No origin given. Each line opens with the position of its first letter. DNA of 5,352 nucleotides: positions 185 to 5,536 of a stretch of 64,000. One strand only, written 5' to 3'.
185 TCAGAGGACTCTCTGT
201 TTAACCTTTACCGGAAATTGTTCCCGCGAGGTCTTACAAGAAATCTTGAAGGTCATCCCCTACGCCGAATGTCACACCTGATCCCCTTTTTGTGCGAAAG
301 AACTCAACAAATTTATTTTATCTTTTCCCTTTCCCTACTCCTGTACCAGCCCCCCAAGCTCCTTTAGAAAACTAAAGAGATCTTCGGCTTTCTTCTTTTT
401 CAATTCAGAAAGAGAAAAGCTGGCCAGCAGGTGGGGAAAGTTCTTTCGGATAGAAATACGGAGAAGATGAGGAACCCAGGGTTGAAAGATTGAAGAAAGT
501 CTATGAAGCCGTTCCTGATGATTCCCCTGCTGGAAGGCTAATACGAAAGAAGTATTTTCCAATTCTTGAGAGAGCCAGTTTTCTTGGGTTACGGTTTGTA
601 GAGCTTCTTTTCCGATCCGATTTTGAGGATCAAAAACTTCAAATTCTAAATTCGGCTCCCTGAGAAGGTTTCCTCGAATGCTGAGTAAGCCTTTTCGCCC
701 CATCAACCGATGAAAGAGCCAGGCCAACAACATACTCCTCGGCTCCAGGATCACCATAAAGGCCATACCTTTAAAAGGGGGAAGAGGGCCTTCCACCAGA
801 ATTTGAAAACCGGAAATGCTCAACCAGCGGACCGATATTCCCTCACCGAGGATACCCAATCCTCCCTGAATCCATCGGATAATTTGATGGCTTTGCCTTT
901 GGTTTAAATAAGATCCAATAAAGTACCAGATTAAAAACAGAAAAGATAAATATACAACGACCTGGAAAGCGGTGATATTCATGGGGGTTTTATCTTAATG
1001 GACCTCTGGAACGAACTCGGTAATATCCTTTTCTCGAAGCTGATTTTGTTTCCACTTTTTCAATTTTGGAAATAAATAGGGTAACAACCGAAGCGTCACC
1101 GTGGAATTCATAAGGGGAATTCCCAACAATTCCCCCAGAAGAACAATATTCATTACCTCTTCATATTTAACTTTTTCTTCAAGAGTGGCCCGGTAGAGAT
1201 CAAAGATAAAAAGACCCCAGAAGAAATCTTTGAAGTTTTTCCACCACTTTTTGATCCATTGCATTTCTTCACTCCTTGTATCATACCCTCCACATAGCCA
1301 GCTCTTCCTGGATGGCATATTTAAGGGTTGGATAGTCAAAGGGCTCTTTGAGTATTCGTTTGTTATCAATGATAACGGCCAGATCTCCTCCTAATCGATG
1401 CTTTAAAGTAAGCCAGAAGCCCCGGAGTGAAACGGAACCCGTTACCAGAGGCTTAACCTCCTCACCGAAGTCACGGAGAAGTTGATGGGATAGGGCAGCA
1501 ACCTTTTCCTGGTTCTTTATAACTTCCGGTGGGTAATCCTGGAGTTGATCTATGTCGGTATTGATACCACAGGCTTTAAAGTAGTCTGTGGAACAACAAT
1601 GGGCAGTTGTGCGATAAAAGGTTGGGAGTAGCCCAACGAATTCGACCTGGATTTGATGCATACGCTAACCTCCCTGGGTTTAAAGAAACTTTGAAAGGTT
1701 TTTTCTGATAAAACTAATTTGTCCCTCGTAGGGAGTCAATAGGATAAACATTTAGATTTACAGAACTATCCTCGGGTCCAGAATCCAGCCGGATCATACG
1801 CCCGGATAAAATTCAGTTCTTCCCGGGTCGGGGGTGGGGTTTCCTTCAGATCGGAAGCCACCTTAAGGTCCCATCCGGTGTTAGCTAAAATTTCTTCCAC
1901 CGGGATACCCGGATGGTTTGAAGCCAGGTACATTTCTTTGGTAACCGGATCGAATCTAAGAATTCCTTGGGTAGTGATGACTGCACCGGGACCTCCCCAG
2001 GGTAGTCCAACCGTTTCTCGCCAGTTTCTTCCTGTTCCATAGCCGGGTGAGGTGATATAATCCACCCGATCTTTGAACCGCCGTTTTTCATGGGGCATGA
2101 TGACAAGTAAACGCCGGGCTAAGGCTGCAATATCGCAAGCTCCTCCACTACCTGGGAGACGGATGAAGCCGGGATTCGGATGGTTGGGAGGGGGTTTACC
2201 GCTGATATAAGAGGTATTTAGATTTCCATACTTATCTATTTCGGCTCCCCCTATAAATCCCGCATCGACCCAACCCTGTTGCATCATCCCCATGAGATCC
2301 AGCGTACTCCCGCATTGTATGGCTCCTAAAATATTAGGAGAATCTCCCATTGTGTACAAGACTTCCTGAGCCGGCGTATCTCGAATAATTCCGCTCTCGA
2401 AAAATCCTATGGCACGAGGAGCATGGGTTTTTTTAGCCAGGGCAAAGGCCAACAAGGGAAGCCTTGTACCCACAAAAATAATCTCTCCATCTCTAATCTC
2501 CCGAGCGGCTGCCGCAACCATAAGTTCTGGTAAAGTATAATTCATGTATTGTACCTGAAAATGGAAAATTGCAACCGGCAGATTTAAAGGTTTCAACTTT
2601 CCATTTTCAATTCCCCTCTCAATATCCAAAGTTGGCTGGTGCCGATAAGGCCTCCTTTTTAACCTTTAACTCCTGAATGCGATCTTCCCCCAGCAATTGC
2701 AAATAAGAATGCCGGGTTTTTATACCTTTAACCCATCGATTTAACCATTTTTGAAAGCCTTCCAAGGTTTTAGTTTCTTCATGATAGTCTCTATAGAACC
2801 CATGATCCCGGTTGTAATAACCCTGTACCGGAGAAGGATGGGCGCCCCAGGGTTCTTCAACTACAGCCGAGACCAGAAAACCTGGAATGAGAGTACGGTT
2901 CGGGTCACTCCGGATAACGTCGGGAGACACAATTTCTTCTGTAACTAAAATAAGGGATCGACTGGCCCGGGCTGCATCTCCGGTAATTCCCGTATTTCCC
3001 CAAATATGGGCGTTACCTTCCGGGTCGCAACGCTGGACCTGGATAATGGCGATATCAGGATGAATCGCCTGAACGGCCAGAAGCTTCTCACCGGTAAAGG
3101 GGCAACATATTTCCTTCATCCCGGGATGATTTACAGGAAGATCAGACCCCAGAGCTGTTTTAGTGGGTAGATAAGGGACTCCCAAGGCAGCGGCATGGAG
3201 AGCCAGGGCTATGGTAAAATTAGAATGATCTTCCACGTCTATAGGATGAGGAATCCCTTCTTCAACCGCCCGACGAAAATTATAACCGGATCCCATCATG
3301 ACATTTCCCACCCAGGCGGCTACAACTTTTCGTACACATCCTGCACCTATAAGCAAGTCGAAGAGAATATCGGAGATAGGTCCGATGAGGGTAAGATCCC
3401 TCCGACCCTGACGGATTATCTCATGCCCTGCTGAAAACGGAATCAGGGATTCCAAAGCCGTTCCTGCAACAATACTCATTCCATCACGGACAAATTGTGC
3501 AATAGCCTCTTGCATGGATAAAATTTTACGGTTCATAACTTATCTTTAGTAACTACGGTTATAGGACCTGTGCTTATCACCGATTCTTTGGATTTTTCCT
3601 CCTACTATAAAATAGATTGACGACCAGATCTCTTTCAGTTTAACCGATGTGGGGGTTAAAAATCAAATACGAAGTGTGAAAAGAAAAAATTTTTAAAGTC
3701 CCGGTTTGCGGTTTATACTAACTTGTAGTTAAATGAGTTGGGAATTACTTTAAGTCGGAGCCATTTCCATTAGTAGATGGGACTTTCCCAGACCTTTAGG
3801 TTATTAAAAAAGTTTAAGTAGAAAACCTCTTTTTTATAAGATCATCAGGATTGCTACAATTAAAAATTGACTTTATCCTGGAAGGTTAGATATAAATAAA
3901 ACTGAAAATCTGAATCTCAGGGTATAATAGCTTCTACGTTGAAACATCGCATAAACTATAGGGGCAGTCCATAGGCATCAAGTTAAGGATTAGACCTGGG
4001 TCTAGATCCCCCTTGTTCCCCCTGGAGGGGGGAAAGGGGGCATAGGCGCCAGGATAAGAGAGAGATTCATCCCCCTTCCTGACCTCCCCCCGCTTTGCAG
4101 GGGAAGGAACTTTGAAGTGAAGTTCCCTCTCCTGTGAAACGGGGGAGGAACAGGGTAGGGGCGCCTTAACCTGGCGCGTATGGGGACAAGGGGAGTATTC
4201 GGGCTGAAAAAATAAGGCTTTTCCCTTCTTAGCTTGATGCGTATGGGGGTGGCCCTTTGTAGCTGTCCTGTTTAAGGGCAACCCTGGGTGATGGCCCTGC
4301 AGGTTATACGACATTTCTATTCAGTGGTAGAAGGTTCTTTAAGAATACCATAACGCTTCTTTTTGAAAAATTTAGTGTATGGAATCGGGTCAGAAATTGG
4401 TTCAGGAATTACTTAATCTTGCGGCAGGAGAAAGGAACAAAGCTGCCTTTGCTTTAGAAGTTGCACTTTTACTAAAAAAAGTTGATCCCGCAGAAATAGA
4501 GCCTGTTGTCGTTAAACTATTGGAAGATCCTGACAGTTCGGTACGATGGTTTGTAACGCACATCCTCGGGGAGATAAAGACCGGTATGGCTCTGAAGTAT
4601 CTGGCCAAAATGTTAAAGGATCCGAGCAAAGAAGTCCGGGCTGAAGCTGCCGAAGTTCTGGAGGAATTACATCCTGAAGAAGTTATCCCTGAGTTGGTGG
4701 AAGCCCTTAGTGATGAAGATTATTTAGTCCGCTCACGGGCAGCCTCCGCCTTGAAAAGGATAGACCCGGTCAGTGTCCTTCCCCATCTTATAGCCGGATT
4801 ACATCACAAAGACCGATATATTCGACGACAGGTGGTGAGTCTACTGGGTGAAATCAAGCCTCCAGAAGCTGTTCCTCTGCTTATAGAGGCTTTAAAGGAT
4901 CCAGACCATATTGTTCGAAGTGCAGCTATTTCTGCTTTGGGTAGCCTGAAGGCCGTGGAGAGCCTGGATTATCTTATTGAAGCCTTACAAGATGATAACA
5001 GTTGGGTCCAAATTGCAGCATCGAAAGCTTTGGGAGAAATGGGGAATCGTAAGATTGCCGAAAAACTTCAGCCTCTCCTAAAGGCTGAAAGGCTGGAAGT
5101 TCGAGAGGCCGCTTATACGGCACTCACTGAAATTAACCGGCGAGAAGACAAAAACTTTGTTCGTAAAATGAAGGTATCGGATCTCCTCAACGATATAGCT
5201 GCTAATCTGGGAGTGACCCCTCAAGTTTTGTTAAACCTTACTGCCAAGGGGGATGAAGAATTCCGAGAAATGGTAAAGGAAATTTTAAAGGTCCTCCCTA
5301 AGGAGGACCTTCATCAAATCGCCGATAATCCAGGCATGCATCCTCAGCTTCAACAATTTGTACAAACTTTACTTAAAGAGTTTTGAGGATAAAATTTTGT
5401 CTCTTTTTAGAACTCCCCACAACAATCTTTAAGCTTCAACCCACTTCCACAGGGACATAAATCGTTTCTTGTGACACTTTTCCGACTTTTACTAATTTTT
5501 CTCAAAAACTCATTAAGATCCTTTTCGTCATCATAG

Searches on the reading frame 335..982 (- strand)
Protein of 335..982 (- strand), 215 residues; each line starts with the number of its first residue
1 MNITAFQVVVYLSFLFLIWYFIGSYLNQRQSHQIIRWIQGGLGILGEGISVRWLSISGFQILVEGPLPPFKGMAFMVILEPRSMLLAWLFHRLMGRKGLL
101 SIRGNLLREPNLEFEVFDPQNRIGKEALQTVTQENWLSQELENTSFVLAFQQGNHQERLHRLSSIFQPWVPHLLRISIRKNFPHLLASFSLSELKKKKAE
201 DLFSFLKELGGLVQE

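Call 78: find_encoding_contigs(protein=window:335-982:-, flank=10000, max_places=3)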
Protein window:335-982:- (215 aa): 5 contigs read that carry it; 3 places shown.
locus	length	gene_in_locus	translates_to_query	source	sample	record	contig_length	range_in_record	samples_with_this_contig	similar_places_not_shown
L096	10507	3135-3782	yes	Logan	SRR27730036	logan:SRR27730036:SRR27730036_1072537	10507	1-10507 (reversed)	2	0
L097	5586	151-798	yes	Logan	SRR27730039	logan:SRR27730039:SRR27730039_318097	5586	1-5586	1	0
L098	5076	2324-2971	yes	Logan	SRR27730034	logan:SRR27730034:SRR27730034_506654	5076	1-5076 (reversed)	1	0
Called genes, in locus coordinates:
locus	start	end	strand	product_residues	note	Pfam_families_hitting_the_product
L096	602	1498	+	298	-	PF01144:CoA_trans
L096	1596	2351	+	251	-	PF01144:CoA_trans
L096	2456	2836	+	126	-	-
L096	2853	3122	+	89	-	PF25952:DUF7990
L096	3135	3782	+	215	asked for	-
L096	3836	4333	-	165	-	-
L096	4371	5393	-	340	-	PF01656:CbiA, PF02374:ArsA_ATPase, PF10609:ParA (faint), PF13614:AAA_31 (weak)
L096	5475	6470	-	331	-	PF01656:CbiA, PF02374:ArsA_ATPase, PF10609:ParA (faint), PF13614:AAA_31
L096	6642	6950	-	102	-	PF25952:DUF7990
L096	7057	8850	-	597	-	PF02554:CstA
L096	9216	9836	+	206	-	PF00300:His_Phos_1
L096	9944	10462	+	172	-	PF02283:CobU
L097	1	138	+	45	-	?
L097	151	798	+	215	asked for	-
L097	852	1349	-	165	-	-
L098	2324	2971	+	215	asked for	-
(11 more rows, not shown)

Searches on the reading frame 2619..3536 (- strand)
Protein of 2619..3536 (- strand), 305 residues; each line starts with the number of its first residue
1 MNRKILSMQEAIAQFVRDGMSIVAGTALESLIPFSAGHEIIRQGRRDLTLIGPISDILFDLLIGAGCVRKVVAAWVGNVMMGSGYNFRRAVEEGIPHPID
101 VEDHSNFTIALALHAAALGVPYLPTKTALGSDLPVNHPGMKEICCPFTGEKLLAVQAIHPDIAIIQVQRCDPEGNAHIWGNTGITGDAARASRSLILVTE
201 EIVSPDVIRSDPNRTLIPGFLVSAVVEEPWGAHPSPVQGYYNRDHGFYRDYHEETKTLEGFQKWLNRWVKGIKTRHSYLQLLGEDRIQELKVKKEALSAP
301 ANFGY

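Call 20: search_protein_families(library=pfam, proteins=[window:2619-3536:-])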
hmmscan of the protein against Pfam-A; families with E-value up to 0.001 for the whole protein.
window:2619-3536:- (305 aa): 1 family
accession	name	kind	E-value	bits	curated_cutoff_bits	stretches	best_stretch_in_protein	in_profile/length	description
PF01144.29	CoA_trans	-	4.9e-28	98.5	23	1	7-227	3-216/217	Coenzyme A transferase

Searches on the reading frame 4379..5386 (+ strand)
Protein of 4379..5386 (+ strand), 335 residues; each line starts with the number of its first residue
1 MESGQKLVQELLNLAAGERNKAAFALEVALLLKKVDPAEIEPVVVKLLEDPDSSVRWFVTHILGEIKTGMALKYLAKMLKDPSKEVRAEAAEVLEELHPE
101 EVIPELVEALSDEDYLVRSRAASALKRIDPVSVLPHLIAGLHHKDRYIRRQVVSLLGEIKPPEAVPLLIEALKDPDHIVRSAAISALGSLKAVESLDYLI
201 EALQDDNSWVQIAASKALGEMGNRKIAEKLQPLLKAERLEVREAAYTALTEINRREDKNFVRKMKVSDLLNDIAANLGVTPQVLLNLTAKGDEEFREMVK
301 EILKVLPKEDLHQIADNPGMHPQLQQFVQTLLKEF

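Call 20: search_protein_families(library=pfam, proteins=[window:4379-5386:+])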
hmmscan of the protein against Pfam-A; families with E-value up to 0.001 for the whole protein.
window:4379-5386:+ (335 aa): 19 families
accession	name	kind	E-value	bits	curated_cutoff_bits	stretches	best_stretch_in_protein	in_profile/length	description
PF13646.12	HEAT_2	-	2.5e-52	175.6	27.7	4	134-213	1-82/88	HEAT repeats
PF02985.28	HEAT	-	8.4e-35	115.9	23.5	1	165-190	2-27/31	HEAT repeat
PF13513.12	HEAT_EZ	-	1.2e-25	89.9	27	0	162-190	27-55/55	HEAT-like repeat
PF03130.22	HEAT_PBS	-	2.7e-23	80.2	20.9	2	179-205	1-27/27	PBS lyase HEAT-like repeat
PF12717.13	Cnd1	-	8.5e-12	45.9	26.4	1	178-311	1-132/162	non-SMC mitotic condensation complex subunit 1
PF00514.29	Arm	-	2.2e-10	40.7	20.6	0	164-190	13-39/41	Armadillo/beta-catenin-like repeat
PF21581.3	SCD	-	2.4e-09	37.8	27.5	0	70-100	30-60/75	Stromalin conservative domain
PF24714.1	TOR1L1_N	-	3e-08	33.8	43.3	0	168-221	87-157/281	TORTIFOLIA1 N-terminal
PF01602.26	Adaptin_N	-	7e-08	31.9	37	0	140-233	87-191/524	Adaptin N terminal region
PF25786.1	HEAT_GCN1_C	-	1.2e-07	32.3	27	0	100-130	66-96/151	GCN1-like, C-terminal HEAT repeats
PF10363.15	RTP1_C1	-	4.5e-07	30.4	25.9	0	196-277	42-109/112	Required for nuclear transport of RNA pol II C-terminus 1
PF25767.1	ARM_TBCD_2nd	-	2.4e-06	27.6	29.7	0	86-128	64-104/245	Tubulin-specific chaperone D-like, ARM repeats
PF01347.28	Vitellogenin_N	-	1.2e-05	24.6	24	0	197-259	465-530/590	Lipoprotein amino terminal region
PF20168.4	PDS5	-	1.9e-05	23.2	27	0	38-97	320-387/1053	Sister chromatid cohesion protein PDS5 protein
PF14663.11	RasGEF_N_2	-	3.1e-05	24.7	27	0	72-101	7-36/108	Rapamycin-insensitive companion of mTOR RasGEF_N domain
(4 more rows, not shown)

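Call 35: find_encoding_contigs(protein=window:4379-5386:+, flank=3000, max_places=10)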
Protein window:4379-5386:+ (335 aa): 4 contigs read that carry it; 3 places shown.
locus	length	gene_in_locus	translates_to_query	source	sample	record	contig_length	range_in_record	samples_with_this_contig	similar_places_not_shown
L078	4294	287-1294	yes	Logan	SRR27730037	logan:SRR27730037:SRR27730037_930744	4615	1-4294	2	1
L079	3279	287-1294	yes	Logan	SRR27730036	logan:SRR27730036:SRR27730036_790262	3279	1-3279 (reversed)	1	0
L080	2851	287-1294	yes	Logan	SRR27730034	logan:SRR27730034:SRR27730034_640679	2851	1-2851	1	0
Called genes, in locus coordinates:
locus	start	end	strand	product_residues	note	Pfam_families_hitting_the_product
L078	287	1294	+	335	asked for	-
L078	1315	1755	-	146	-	PF02810:SEC-C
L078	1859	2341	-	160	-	PF03840:SecG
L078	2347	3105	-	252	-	PF00121:TIM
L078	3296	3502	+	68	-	PF00037:Fer4 (faint), PF12797:Fer4_2 (faint), PF12837:Fer4_6 (faint), PF13237:Fer4_10 (weak), PF14697:Fer4_21, PF12838:Fer4_7, PF13187:Fer4_9 (weak), PF25160:LdpA_Fe-S-bd, +2 more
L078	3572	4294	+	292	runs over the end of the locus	PF00106:adh_short, PF08659:KR (faint), PF13561:adh_short_C2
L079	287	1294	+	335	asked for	-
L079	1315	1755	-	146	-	PF02810:SEC-C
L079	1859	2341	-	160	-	PF03840:SecG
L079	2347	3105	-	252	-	PF00121:TIM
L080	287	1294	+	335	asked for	-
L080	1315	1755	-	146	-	PF02810:SEC-C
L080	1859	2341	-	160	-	PF03840:SecG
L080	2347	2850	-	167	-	?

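Call 53: find_homologous_proteins(query=window:4379-5386:+, max_evalue=1e-20)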
Query window:4379-5386:+ (335 aa): 156 proteins with E <= 1e-20 among 8000 candidates; the best 120 are listed.
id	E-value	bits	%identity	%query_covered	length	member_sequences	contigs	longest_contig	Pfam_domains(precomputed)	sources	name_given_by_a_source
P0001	5.0e-55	205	41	71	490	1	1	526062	PF23271.2,PF12717.14,PF00514.30,PF26715.1,PF10363.16,PF24714.2,PF02985.29,PF24492.2,PF13401.13,PF01602.27,PF25767.2,PF05004.20,PF21547.4,PF28344.1,PF25786.1,PF08713.18,PF03130.23,PF05729.19,PF13513.13,PF13646.13,PF25151.2,PF23227.2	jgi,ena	jgi:HEAT repeat protein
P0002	3.6e-47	179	35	78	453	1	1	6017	PF12717.14,PF00514.30,PF24714.2,PF22646.3,PF12755.14,PF02985.29,PF24987.2,PF13676.12,PF25767.2,PF21581.4,PF25786.1,PF03130.23,PF20168.5,PF13513.13,PF13646.13,PF23227.2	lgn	-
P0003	5.5e-40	156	37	54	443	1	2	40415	PF12717.14,PF00514.30,PF26715.1,PF24714.2,PF22646.3,PF12755.14,PF02985.29,PF24492.2,PF13676.12,PF01602.27,PF25767.2,PF01582.26,PF25786.1,PF03130.23,PF20168.5,PF13513.13,PF13646.13,PF23227.2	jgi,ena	-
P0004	1.1e-39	155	62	39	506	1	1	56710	PF00892.27,PF02985.29,PF03130.23,PF13513.13,PF13646.13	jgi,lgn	jgi:drug/metabolite transporter (DMT)-like permease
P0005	1.1e-37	148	32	73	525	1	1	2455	PF12717.14,PF00514.30,PF24714.2,PF12755.14,PF02985.29,PF11838.15,PF01602.27,PF25767.2,PF21581.4,PF25786.1,PF03130.23,PF27207.1,PF13513.13,PF13646.13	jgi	jgi:HEAT repeat protein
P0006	4.2e-36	143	35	70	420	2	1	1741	PF12717.14,PF00514.30,PF12755.14,PF02985.29,PF24492.2,PF01602.27,PF25767.2,PF11791.15,PF25786.1,PF03130.23,PF13513.13,PF13646.13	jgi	jgi:HEAT repeat protein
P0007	1.7e-35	141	33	59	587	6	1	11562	PF23271.2,PF12717.14,PF00514.30,PF12755.14,PF02985.29,PF25767.2,PF21581.4,PF01347.29,PF03130.23,PF20168.5,PF13513.13,PF13646.13,PF23227.2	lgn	-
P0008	1.7e-35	141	33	49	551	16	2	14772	PF23271.2,PF12717.14,PF00514.30,PF26715.1,PF24714.2,PF22646.3,PF12755.14,PF02985.29,PF11838.15,PF24492.2,PF01602.27,PF14663.12,PF25767.2,PF21581.4,PF25786.1,PF03130.23,PF27207.1,PF13513.13,PF13646.13,PF23227.2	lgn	-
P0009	2.8e-35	140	38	58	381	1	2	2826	PF23271.2,PF12717.14,PF00514.30,PF26715.1,PF12755.14,PF02985.29,PF22956.3,PF01602.27,PF25767.2,PF12765.14,PF03130.23,PF20168.5,PF13513.13,PF13646.13,PF23227.2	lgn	-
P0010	5.4e-35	139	29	76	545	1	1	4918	PF23271.2,PF12717.14,PF00514.30,PF24714.2,PF12755.14,PF02985.29,PF01602.27,PF14663.12,PF25757.2,PF25786.1,PF03130.23,PF13513.13,PF13646.13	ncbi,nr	ncbi:MAG: HEAT repeat domain-containing protein [Theionarchaea archaeon]|nr:HEAT repeat domain-conta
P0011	2.0e-34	137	36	68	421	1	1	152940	PF12717.14,PF00514.30,PF24714.2,PF25786.1,PF02985.29,PF03130.23,PF13513.13,PF01602.27,PF14663.12,PF13646.13,PF25767.2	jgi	-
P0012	3.1e-34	137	37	62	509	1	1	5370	PF23271.2,PF12717.14,PF00514.30,PF02985.29,PF11838.15,PF24492.2,PF01602.27,PF21581.4,PF25786.1,PF03130.23,PF20168.5,PF13513.13,PF13646.13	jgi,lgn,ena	-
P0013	3.2e-34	137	33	71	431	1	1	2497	PF12717.14,PF00514.30,PF02985.29,PF11838.15,PF03130.23,PF13513.13,PF01602.27,PF13646.13,PF23227.2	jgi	jgi:HEAT repeat protein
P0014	2.7e-33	134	40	76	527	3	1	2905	PF12717.14,PF00514.30,PF26715.1,PF24714.2,PF12755.14,PF07865.18,PF02985.29,PF18991.6,PF01602.27,PF14663.12,PF25767.2,PF21581.4,PF11791.15,PF25786.1,PF03130.23,PF13513.13,PF13646.13,PF23227.2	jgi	jgi:HEAT repeat protein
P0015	4.7e-33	133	37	53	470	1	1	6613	PF12717.14,PF11791.15,PF00514.30,PF25786.1,PF02985.29,PF03130.23,PF27207.1,PF13513.13,PF13646.13,PF25767.2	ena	-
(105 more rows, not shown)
